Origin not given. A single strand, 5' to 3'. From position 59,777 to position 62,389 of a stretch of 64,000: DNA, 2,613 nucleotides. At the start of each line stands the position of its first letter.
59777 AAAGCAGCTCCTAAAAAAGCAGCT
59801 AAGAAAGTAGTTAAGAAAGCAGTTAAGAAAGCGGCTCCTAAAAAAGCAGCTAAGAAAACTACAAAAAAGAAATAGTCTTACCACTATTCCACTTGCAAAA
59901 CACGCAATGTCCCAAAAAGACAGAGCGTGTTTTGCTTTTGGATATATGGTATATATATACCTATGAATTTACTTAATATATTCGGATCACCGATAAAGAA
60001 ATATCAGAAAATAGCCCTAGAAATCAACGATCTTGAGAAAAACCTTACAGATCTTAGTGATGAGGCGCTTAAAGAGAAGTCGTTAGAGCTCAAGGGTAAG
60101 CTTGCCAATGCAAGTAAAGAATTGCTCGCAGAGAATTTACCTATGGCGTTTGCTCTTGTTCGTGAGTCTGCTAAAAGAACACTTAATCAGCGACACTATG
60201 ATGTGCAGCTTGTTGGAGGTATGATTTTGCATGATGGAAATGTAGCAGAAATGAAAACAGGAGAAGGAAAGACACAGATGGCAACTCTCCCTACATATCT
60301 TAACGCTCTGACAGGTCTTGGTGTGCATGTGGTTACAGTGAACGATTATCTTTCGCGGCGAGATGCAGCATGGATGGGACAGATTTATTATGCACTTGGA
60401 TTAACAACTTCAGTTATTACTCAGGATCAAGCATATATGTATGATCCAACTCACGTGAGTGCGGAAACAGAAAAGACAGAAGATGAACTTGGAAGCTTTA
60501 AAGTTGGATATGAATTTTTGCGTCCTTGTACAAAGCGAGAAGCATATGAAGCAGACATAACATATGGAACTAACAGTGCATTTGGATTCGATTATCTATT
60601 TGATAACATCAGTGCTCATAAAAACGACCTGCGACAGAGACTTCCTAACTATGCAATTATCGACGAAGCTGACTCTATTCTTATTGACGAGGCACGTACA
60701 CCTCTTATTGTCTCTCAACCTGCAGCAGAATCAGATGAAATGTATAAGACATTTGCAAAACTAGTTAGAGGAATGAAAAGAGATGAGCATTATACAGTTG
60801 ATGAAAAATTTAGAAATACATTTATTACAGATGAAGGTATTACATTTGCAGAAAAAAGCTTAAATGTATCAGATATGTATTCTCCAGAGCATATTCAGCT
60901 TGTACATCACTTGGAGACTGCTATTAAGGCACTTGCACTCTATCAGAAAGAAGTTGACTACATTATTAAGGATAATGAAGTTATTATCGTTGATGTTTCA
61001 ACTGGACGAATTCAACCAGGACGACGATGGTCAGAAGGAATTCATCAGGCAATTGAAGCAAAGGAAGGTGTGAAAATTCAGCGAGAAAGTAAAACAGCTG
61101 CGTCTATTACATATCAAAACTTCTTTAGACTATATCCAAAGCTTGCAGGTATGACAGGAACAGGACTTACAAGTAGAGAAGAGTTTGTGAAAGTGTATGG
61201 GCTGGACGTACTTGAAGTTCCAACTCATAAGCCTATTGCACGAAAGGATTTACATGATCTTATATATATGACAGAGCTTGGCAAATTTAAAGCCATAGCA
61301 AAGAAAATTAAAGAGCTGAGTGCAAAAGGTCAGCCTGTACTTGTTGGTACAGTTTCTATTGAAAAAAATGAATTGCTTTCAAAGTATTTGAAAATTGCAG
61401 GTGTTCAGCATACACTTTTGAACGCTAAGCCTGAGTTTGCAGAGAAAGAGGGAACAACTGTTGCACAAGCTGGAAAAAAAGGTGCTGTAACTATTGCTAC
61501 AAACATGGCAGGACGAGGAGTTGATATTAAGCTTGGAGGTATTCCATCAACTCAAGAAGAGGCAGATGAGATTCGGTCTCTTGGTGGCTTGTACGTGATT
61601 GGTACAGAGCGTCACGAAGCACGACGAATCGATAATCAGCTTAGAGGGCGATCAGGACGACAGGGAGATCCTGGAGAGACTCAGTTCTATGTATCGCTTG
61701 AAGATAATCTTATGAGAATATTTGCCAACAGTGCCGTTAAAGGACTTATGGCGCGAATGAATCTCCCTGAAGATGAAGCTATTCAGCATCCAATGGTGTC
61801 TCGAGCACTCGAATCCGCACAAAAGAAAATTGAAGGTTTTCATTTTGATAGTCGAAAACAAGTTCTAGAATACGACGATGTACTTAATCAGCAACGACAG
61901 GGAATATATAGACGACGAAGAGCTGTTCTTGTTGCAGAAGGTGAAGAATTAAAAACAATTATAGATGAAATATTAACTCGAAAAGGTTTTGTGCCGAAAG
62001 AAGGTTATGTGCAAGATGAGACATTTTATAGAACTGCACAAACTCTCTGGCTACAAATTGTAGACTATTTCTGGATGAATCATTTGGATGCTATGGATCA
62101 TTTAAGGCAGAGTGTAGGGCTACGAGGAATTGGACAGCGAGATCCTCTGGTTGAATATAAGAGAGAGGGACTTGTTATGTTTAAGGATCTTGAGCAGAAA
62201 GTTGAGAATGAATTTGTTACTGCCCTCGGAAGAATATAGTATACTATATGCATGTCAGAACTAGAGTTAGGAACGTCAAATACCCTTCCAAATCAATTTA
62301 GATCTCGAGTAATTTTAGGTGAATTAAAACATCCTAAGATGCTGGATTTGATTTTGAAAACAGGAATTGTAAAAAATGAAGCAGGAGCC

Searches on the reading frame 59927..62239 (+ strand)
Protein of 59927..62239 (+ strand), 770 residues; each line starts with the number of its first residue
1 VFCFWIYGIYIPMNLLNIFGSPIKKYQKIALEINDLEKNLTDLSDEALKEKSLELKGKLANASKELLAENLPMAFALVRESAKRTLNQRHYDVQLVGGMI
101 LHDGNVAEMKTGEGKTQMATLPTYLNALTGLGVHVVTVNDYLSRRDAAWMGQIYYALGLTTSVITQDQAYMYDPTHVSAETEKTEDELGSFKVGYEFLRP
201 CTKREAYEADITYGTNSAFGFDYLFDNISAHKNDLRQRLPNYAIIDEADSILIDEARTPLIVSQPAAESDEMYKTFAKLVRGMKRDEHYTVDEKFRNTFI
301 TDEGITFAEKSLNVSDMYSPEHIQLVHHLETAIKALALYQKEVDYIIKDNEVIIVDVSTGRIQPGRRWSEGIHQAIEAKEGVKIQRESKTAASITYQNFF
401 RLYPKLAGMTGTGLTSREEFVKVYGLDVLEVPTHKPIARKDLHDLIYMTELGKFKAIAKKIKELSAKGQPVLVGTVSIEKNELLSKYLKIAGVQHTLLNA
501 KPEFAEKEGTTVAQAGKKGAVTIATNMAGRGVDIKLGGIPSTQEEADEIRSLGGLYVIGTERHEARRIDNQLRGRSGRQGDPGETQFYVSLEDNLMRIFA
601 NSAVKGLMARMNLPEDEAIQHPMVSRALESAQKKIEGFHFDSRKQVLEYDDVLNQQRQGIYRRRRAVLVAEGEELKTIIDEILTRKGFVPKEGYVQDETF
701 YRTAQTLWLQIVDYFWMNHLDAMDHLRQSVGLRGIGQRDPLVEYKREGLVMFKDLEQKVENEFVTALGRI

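Call 4: search_protein_families(library=pfam, proteins=[window:59927-62239:+], max_evalue=0.01)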
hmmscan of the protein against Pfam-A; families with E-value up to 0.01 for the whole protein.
window:59927-62239:+ (770 aa): 4 families
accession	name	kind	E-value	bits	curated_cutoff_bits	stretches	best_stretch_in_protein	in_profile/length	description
PF07517.20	SecA_DEAD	-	1.2e-111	373.1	24.6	1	22-420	12-289/290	SecA DEAD-like domain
PF21090.3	P-loop_SecA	-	1.8e-75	253.5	27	2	436-541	1-104/205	SecA P-loop domain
PF07516.18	SecA_SW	-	3.7e-46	158.2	26.7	2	618-684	1-66/200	SecA Wing and Scaffold domain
PF01043.26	SecA_PP_bind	-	4.1e-38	130.8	23.5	1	269-377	2-110/110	SecA preprotein cross-linking domain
